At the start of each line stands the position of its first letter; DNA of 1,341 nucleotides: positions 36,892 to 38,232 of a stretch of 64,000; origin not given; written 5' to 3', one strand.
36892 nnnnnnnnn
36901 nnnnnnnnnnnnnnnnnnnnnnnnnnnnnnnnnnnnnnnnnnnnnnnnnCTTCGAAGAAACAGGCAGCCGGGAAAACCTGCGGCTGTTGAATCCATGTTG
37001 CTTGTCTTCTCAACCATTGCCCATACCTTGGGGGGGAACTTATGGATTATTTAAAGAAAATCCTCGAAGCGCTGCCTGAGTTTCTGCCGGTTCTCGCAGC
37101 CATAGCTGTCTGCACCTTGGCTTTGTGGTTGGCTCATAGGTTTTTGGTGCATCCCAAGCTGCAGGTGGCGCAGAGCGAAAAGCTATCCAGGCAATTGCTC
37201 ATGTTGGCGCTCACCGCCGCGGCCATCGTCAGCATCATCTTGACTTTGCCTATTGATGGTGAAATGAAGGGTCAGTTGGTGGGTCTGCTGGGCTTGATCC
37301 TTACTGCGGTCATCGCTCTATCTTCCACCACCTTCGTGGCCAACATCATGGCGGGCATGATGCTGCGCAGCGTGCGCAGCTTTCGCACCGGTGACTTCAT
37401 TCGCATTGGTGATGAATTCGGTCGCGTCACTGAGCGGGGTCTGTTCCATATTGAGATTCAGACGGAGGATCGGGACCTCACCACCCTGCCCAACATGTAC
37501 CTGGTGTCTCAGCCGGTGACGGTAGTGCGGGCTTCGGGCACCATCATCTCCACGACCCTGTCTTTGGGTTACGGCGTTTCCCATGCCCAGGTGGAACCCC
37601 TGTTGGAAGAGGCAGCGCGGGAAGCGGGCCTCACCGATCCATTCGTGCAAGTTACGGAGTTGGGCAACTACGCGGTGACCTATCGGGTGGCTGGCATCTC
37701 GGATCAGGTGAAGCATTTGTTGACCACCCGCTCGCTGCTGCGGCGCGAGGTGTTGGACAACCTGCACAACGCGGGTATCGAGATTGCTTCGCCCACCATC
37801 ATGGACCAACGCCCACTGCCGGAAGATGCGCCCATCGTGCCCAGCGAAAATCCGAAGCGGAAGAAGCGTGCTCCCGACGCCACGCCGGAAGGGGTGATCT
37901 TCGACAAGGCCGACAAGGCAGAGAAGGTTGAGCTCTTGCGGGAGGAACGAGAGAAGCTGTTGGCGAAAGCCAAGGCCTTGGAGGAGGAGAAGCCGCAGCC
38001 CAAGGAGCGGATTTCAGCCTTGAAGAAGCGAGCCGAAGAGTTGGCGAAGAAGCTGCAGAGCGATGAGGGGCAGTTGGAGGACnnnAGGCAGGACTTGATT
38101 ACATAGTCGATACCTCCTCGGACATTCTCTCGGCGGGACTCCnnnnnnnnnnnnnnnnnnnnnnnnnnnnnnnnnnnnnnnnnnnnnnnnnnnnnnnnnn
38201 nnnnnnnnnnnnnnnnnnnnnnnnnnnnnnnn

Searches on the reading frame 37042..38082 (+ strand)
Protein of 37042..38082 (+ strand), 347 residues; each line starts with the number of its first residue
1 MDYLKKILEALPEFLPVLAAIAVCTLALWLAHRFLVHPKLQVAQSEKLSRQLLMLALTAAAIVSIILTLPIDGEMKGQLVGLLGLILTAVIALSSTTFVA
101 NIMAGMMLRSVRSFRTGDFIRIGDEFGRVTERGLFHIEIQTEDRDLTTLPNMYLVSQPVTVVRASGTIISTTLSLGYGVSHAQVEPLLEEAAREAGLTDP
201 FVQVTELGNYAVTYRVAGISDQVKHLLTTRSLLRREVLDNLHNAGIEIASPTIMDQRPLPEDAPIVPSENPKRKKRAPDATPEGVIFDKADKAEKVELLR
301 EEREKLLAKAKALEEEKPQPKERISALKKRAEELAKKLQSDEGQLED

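Call 15: search_protein_families(library=pfam, proteins=[window:37042-38082:+])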
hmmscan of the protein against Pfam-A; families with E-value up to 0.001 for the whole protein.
window:37042-38082:+ (347 aa): 1 family
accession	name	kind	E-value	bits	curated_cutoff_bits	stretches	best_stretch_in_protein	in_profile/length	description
PF00924.24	MS_channel_2nd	-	4.2e-12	46.4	20.2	1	98-159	2-63/68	Mechanosensitive ion channel, beta-domain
